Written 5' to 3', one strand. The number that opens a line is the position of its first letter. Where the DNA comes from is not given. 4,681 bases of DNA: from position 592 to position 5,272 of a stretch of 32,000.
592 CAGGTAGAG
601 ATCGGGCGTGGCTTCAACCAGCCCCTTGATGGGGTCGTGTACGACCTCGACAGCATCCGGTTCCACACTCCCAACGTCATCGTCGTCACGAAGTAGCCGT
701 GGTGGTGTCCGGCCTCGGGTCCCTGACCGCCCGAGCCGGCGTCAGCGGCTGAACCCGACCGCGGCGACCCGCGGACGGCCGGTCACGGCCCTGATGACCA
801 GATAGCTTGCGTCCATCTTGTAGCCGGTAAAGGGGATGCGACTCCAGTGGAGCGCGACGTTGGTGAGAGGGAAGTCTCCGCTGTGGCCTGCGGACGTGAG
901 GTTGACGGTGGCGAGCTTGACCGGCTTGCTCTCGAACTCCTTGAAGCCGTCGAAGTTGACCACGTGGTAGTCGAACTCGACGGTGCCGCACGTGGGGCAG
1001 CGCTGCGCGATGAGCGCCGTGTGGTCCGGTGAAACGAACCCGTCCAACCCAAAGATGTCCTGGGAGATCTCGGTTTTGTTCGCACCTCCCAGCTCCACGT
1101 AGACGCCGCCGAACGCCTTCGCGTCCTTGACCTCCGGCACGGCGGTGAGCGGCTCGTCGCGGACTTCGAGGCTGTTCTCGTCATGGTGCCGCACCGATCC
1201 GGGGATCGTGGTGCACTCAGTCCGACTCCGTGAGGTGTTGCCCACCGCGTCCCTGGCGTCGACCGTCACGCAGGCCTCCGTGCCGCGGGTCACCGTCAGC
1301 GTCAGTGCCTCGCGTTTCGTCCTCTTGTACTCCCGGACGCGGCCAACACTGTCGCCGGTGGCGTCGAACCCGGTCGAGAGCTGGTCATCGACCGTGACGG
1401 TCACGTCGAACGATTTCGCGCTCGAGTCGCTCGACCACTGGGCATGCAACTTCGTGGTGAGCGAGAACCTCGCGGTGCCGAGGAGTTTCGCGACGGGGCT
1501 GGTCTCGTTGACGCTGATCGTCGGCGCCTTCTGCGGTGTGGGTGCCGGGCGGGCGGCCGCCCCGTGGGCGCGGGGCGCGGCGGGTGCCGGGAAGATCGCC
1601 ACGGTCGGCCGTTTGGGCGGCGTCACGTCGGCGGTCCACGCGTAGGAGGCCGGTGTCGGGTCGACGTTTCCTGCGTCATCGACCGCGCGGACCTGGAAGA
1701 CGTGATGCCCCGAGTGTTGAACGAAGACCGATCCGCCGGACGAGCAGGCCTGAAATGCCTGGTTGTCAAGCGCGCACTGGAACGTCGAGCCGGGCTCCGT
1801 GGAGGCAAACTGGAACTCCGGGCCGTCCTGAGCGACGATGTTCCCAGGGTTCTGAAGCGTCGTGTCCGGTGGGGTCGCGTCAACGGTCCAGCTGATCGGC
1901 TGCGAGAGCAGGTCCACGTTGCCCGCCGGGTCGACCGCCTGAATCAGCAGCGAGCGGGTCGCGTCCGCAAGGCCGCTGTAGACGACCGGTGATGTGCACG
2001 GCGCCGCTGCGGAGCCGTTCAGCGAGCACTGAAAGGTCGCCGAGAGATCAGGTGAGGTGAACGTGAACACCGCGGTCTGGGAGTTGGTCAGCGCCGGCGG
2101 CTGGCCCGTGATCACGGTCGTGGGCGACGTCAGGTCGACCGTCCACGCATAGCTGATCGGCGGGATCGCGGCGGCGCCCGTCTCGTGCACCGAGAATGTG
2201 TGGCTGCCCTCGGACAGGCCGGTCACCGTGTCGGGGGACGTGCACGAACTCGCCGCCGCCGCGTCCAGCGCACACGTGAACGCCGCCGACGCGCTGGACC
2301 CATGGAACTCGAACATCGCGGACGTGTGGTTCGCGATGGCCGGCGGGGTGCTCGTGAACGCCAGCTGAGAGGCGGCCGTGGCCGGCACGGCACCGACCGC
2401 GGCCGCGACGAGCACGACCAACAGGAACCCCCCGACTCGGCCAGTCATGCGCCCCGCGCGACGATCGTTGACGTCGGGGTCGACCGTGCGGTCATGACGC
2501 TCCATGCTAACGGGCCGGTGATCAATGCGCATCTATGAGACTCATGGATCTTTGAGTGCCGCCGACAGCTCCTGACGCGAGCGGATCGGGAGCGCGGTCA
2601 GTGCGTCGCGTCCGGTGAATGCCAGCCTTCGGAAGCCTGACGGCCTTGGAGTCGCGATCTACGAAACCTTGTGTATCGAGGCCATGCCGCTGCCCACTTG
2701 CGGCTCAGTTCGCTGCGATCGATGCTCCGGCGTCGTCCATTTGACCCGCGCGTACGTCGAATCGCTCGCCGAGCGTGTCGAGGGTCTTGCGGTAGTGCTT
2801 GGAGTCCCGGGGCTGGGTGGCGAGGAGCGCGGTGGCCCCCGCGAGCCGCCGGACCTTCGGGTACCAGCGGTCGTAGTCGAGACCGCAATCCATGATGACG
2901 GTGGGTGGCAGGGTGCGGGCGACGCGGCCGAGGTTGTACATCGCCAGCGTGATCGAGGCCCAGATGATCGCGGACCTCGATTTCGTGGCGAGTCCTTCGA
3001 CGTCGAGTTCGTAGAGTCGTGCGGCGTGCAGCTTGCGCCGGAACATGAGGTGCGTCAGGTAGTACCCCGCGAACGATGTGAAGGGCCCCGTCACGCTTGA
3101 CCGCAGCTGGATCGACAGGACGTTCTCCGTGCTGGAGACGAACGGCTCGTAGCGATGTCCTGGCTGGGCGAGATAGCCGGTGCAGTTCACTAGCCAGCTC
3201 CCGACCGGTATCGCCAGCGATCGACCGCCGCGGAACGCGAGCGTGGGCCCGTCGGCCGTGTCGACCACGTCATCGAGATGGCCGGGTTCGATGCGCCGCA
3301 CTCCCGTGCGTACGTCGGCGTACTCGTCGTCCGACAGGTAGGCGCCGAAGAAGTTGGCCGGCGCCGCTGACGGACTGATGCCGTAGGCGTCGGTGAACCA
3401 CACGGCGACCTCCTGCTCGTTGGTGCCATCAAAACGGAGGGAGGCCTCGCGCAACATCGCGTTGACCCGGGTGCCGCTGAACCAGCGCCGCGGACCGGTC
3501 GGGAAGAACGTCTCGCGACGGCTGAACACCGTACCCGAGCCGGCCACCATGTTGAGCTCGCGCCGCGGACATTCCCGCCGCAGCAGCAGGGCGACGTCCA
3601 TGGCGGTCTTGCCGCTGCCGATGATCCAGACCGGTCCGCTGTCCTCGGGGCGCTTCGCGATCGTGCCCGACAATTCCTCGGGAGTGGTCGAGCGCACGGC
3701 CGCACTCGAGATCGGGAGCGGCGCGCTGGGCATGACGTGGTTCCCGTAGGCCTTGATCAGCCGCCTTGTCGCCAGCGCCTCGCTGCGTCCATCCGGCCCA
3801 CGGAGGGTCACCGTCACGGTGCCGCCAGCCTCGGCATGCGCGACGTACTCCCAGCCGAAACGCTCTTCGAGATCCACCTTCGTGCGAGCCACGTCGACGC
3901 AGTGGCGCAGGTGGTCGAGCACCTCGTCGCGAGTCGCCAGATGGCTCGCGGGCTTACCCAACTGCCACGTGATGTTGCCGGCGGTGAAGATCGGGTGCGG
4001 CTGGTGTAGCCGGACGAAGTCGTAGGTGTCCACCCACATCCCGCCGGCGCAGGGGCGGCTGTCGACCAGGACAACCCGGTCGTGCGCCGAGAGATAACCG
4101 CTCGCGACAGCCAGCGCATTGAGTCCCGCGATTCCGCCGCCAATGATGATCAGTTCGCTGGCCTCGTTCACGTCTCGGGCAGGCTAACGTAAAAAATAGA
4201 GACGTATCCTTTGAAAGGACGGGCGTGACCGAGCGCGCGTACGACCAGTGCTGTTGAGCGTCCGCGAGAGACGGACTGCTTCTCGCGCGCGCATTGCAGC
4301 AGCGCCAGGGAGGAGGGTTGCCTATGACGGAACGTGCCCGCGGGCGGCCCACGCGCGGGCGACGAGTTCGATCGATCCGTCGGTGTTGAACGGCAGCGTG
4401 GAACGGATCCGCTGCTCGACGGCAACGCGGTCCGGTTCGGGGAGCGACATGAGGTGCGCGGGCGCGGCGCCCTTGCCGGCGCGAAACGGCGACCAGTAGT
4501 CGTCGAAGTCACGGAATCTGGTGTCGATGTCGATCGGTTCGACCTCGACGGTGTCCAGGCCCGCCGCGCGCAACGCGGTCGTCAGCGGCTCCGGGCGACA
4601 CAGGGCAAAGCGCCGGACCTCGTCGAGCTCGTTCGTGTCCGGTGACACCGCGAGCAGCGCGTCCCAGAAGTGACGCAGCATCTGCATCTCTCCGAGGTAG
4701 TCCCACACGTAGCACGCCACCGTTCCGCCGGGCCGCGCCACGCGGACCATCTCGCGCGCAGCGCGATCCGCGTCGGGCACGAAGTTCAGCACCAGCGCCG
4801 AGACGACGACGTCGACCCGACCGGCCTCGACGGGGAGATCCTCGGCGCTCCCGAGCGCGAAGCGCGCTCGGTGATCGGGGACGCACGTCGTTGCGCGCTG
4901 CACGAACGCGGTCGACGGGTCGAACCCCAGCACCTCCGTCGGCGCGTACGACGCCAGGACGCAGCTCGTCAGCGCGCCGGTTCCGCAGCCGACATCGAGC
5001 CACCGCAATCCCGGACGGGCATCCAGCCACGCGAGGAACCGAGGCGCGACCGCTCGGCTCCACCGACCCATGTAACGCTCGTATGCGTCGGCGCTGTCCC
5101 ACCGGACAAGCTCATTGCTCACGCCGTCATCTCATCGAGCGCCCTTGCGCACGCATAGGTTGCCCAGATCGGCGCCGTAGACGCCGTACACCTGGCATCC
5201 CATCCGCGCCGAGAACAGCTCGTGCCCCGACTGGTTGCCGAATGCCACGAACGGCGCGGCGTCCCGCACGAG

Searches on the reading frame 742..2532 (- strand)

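Call 24: search_protein_families(library=pfam, proteins=[window:742-2532:-], max_evalue=0.001)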
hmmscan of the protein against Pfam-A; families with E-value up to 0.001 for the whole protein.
window:742-2532:- (596 aa): 1 family
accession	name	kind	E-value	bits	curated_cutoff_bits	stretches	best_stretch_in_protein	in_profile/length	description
PF19077.6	Big_13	-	5e-05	24.2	27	0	223-293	14-93/102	Bacterial Ig-like domain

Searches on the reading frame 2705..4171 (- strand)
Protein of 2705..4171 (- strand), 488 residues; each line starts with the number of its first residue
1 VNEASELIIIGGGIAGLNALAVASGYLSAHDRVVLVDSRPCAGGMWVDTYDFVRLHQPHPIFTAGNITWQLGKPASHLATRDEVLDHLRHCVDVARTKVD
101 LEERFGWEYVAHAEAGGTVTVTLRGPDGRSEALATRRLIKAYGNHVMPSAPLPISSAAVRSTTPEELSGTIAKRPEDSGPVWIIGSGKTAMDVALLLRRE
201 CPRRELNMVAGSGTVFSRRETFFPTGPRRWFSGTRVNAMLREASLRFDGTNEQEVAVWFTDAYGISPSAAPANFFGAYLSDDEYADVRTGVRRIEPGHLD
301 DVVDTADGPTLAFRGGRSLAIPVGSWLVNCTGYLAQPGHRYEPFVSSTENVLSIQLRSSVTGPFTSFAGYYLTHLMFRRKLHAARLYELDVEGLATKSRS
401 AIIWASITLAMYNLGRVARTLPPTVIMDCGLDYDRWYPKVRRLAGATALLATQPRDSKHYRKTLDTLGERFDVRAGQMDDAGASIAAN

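Call 24: search_protein_families(library=pfam, proteins=[window:2705-4171:-], max_evalue=0.001)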
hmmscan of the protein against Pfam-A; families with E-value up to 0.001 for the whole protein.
window:2705-4171:- (488 aa): 2 families
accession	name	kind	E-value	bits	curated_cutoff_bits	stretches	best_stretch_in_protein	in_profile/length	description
PF07992.20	Pyr_redox_2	-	5.2e-06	26.5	26.1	1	6-199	2-163/291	Pyridine nucleotide-disulphide oxidoreductase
PF13450.12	NAD_binding_8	-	0.00082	20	21.9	0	9-46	1-35/68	NAD(P)-binding Rossmann-like domain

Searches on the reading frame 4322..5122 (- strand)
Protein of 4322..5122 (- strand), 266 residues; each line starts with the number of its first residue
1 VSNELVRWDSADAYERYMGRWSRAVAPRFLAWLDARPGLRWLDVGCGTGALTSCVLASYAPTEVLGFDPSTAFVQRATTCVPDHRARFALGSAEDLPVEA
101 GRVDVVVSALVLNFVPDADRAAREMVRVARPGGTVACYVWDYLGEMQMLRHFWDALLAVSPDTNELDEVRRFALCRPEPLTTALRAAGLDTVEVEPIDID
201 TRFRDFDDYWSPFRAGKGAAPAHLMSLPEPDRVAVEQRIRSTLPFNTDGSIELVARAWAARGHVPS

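Call 24: search_protein_families(library=pfam, proteins=[window:4322-5122:-], max_evalue=0.001)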
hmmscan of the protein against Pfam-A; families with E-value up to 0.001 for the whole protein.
window:4322-5122:- (266 aa): 6 families
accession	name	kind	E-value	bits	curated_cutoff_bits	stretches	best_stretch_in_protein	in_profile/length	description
PF08241.18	Methyltransf_11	-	6.2e-22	78.5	21.2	1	42-137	1-95/95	Methyltransferase domain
PF13649.12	Methyltransf_25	-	2.1e-18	67.3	27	1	42-133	2-97/97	Methyltransferase domain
PF13489.12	Methyltransf_23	-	5e-15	56.1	27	1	20-193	8-163/164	Methyltransferase domain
PF13847.12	Methyltransf_31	-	3.6e-14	53.1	27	1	37-138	3-111/145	Methyltransferase domain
PF08242.18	Methyltransf_12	-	6.1e-14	53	30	1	42-134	1-97/98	Methyltransferase domain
PF01209.24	Ubie_methyltran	-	1.4e-09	38.1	20.1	1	35-138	45-152/233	ubiE/COQ5 methyltransferase family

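Call 80: find_encoding_contigs(protein=window:4325-5122:-, flank=10000, max_places=3)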
Protein seq(266 aa) (266 aa): 1 contig read that carries it; 1 place shown.
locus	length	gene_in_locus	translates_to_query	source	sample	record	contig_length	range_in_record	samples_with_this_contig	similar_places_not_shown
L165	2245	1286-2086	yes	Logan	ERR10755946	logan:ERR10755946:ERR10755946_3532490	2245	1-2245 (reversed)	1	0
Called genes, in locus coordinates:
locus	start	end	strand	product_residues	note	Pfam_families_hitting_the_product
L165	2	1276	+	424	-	?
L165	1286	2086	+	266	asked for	PF13489:Methyltransf_23, PF01209:Ubie_methyltran, PF08241:Methyltransf_11, PF08242:Methyltransf_12, PF13649:Methyltransf_25, PF13847:Methyltransf_31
